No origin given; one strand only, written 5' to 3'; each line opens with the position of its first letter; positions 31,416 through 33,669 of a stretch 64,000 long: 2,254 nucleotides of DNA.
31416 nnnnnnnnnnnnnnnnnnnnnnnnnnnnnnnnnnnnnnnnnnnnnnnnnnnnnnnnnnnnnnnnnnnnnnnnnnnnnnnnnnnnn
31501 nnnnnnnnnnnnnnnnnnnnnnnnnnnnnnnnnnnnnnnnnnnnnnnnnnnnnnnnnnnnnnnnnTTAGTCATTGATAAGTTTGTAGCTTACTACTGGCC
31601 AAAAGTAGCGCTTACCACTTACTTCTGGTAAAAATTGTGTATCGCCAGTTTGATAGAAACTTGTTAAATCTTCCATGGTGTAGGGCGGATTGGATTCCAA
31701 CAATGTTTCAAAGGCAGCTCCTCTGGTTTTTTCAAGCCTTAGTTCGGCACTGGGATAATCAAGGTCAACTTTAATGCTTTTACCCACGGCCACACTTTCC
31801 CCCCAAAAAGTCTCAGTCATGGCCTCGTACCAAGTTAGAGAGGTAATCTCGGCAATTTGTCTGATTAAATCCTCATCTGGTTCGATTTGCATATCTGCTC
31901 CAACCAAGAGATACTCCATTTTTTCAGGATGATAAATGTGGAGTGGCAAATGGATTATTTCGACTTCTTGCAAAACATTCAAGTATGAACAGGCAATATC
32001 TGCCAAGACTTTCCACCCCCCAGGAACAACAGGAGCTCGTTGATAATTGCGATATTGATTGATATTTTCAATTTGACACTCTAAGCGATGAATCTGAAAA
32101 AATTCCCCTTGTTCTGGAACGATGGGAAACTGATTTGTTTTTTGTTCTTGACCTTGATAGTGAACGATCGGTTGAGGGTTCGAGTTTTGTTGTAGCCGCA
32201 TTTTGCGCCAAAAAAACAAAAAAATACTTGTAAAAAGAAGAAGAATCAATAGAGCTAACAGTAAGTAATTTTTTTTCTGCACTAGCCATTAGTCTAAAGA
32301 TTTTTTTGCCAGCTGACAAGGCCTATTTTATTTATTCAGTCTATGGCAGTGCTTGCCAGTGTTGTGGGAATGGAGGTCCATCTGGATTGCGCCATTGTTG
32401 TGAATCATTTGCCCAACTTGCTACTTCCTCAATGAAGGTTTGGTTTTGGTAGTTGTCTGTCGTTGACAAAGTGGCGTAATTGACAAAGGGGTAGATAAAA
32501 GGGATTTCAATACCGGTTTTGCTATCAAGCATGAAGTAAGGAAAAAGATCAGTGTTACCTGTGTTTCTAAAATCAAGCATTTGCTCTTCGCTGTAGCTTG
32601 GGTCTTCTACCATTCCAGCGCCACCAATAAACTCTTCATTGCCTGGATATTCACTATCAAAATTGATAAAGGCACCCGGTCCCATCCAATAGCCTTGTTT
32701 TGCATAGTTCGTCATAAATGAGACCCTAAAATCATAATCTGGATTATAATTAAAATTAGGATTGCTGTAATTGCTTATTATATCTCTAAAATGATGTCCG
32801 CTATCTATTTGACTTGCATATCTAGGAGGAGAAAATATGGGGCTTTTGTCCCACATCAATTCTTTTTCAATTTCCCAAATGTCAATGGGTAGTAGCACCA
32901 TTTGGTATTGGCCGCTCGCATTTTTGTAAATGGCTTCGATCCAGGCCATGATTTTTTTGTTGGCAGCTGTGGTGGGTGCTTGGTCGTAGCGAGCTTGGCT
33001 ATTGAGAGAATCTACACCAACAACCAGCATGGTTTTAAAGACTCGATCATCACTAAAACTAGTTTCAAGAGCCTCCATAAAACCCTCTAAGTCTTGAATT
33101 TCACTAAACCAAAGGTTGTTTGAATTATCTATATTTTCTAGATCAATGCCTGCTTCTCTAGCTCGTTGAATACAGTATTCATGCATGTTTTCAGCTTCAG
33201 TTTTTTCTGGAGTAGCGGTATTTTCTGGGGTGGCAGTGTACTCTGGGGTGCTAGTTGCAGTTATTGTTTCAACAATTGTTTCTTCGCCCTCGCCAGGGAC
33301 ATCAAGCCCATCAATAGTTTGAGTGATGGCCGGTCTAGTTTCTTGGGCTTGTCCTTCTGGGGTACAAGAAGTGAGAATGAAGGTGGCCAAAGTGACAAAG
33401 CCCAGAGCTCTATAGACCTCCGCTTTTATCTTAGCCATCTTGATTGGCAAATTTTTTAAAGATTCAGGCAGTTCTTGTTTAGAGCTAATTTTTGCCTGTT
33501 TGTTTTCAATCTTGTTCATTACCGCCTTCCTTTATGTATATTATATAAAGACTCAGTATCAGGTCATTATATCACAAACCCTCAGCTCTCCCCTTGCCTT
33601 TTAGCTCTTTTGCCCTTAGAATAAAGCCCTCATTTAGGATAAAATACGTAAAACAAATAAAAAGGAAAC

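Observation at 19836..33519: Complete type IV pilus locus with core operon, minor-pilin array and a convergent adhesin-like operon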

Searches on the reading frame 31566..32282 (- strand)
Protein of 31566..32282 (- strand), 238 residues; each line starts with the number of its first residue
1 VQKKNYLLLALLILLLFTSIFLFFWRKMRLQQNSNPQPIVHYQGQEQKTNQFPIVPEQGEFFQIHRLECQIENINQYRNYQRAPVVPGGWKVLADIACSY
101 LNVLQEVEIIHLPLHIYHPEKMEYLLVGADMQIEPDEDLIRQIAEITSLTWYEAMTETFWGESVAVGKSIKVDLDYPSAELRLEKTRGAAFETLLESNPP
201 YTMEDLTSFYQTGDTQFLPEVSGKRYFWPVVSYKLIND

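Call 4: search_protein_families(library=pfam, max_evalue=0.1, proteins=[window:31566-32282:-])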
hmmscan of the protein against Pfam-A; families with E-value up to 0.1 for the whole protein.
window:31566-32282:- (238 aa): 0 families

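Call 10: search_protein_families(library=ncbifam, max_evalue=0.01, proteins=[window:31566-32282:-])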
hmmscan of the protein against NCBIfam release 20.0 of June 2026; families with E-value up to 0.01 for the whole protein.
window:31566-32282:- (238 aa): 0 families

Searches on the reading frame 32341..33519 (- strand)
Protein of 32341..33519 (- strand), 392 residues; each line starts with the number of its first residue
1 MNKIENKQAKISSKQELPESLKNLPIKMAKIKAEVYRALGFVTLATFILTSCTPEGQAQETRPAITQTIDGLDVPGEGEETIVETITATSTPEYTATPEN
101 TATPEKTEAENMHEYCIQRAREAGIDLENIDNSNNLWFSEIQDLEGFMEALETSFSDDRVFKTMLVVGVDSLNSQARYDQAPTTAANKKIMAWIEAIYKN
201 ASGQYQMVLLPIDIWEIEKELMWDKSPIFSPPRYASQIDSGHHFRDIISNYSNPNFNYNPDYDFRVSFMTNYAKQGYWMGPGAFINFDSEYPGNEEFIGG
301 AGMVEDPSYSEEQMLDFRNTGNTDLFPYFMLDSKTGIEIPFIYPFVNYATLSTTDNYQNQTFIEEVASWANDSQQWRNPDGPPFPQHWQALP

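Call 4: search_protein_families(library=pfam, max_evalue=0.1, proteins=[window:32341-33519:-])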
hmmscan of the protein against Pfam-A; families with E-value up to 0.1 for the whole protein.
window:32341-33519:- (392 aa): 0 families

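Call 10: search_protein_families(library=ncbifam, max_evalue=0.01, proteins=[window:32341-33519:-])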
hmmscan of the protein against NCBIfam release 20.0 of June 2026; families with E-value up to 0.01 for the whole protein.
window:32341-33519:- (392 aa): 0 families

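Call 30: find_homologous_proteins(query=window:32341-33519:-, max_evalue=0.001)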
Query window:32341-33519:- (392 aa): 52 proteins with E <= 0.001 among 2628 candidates.
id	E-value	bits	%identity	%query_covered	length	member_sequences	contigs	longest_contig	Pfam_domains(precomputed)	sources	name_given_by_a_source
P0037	9.2e-188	642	77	91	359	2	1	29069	-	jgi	-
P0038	1.1e-183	629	77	91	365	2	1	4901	-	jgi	jgi:hypothetical protein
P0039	1.9e-179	615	76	91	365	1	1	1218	-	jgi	jgi:hypothetical protein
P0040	2.7e-146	506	63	91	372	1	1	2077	-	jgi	jgi:hypothetical protein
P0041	3.3e-142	492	64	91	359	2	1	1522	-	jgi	jgi:hypothetical protein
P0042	1.6e-132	460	57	90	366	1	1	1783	-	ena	-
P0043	5.4e-132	459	55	94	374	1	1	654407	-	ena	-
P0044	4.7e-131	456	56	92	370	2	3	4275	-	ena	-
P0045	4.3e-126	439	54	94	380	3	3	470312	-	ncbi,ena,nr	ncbi:MAG: hypothetical protein PHW11_06480 [Anaerolineaceae bacterium]|nr:hypothetical protein [Anae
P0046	4.8e-126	439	52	94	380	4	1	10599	-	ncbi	-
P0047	2.3e-125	437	56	90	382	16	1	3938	-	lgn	-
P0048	8.2e-125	435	53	94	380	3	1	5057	-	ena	-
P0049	2.4e-124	433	55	90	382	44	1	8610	-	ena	-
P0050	1.9e-122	427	59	78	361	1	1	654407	-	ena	-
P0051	1.9e-109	384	49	94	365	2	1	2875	-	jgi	-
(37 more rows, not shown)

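Call 32: find_encoding_contigs(protein=P0043, flank=10000, max_places=1)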
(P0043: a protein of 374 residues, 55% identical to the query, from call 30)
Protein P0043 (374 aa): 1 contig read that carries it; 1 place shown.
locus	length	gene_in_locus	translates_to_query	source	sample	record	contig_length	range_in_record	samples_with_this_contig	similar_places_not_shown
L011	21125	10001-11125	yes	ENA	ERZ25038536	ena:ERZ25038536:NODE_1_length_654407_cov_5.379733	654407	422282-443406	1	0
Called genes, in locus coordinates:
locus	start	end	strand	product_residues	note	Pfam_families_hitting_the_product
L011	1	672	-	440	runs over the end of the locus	PF00919:UPF0004, PF04055:Radical_SAM, PF18693:TRAM_2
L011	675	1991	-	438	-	PF12844:HTH_19 (faint), PF13413:HTH_25, PF13464:RodZ_C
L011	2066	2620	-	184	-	PF01281:Ribosomal_L9_N, PF03948:Ribosomal_L9_C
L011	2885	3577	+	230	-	PF00590:TP_methylase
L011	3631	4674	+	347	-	PF01702:TGT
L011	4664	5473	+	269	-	PF07091:FmrO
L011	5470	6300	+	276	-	PF07091:FmrO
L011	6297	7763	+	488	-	PF17125:Methyltr_RsmF_N (weak), PF01189:Methyltr_RsmB-F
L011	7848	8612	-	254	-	PF04452:Methyltrans_RNA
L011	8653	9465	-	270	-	PF01869:BcrAD_BadFG (weak), PF03630:Fumble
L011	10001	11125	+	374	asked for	-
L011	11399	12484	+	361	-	-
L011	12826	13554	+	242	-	PF02592:Vut_1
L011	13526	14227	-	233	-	PF00590:TP_methylase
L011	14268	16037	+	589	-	PF21850:DUF6909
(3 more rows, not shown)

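Call 33: find_encoding_contigs(protein=P0050, flank=10000, max_places=1)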
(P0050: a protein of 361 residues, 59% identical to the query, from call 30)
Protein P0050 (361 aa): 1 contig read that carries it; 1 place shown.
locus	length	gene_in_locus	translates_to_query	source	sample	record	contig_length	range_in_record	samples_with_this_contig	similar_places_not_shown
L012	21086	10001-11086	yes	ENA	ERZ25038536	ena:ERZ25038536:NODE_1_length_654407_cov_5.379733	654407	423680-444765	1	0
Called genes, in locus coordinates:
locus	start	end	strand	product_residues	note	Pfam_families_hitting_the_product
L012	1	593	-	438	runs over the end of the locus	PF12844:HTH_19 (faint), PF13413:HTH_25, PF13464:RodZ_C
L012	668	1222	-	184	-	PF01281:Ribosomal_L9_N, PF03948:Ribosomal_L9_C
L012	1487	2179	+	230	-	PF00590:TP_methylase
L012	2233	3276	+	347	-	PF01702:TGT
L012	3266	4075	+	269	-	PF07091:FmrO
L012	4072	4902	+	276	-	PF07091:FmrO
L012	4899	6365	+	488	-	PF17125:Methyltr_RsmF_N (weak), PF01189:Methyltr_RsmB-F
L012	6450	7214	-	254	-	PF04452:Methyltrans_RNA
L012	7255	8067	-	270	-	PF01869:BcrAD_BadFG (weak), PF03630:Fumble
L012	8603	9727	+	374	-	-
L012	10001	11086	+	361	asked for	-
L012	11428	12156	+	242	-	PF02592:Vut_1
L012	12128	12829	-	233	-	PF00590:TP_methylase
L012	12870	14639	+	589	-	PF21850:DUF6909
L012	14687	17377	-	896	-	PF00133:tRNA-synt_1, PF09334:tRNA-synt_1g, PF13603:tRNA-synt_1_2 (weak), PF09334:tRNA-synt_1g (weak), PF08264:Anticodon_1, PF10458:Val_tRNA-synt_C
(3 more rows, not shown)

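Call 73: find_encoding_contigs(protein=P0037, flank=8000, max_places=1)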
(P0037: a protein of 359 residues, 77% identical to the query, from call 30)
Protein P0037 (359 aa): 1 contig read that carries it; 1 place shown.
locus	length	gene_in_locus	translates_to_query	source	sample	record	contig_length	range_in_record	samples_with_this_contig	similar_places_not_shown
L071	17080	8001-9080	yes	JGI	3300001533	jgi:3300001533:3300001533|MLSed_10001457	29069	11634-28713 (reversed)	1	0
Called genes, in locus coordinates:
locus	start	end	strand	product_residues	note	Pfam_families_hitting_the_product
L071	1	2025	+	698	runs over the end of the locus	PF17191:RecG_wedge, PF00270:DEAD, PF04851:ResIII, PF00271:Helicase_C, PF22590:Cas3-like_C_2 (weak)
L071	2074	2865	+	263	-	-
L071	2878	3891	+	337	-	PF11104:PilM_2, PF25216:Volactin, PF14450:FtsA (weak)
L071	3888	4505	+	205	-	-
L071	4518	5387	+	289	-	-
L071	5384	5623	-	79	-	PF13083:KH_KhpA-B, PF07650:KH_2 (weak)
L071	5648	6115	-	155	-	PF00886:Ribosomal_S16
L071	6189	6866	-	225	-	PF14622:Ribonucleas_3_3, PF22935:RM44_endonuclase (weak), PF00636:Ribonuclease_3, PF14709:DND1_DSRM (faint), PF00035:dsrm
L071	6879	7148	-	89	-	-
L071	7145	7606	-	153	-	PF01029:NusB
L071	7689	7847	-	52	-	-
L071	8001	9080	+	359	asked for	-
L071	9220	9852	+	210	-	-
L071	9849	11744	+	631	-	-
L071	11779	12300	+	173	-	-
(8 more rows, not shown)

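Call 74: find_encoding_contigs(protein=P0045, flank=8000, max_places=1)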
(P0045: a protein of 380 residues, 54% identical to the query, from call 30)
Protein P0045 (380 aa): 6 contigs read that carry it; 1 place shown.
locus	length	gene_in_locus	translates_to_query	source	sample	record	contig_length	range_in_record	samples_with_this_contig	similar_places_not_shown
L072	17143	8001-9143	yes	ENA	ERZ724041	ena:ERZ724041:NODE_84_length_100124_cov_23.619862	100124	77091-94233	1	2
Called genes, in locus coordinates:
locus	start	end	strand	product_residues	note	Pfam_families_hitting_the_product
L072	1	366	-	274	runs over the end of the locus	PF01869:BcrAD_BadFG, PF03630:Fumble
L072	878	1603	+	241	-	PF02592:Vut_1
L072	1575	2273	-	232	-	PF00590:TP_methylase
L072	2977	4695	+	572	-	PF21850:DUF6909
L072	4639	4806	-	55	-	-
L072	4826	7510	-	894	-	PF00133:tRNA-synt_1, PF09334:tRNA-synt_1g, PF13603:tRNA-synt_1_2 (weak), PF09334:tRNA-synt_1g (weak), PF08264:Anticodon_1, PF10458:Val_tRNA-synt_C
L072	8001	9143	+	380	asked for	-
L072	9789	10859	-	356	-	PF01370:Epimerase, PF16363:GDP_Man_Dehyd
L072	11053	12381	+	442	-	PF01547:SBP_bac_1, PF13416:SBP_bac_8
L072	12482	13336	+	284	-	PF00528:BPD_transp_1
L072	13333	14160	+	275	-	PF00528:BPD_transp_1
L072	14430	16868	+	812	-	PF00676:E1_dh, PF02779:Transket_pyr, PF02780:Transketolase_C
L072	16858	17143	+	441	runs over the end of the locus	PF00364:Biotin_lipoyl, PF02817:E3_binding, PF00198:2-oxoacid_dh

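Call 82: search_solved_structures(query=A5, max_evalue=1)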
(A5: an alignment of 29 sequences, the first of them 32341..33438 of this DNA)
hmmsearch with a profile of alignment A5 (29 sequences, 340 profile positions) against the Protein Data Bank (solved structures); distinct sequences matched with E-value up to 1: 0.

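Call 83: search_protein_families(library=pfam, alignment_id=A5, max_evalue=0.1)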
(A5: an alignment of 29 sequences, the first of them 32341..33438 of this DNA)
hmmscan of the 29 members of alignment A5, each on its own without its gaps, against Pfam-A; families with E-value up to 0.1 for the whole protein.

A. member 1, window:32341-33438:- (365 aa): 0 families

B. families by the number of members that match (of 29 scanned): 5 families
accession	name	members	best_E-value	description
PF21827.1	New_glue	1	0.00073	New glue protein family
PF12046.13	CCB1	1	0.0052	Cofactor assembly of complex C subunit B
PF20069.4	DUF6465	1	0.03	Family of unknown function (DUF6465)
PF25416.1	GRHL1_C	1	0.07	GRHL1-like, C-terminal domain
PF08198.17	Thymopoietin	1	0.094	Thymopoietin protein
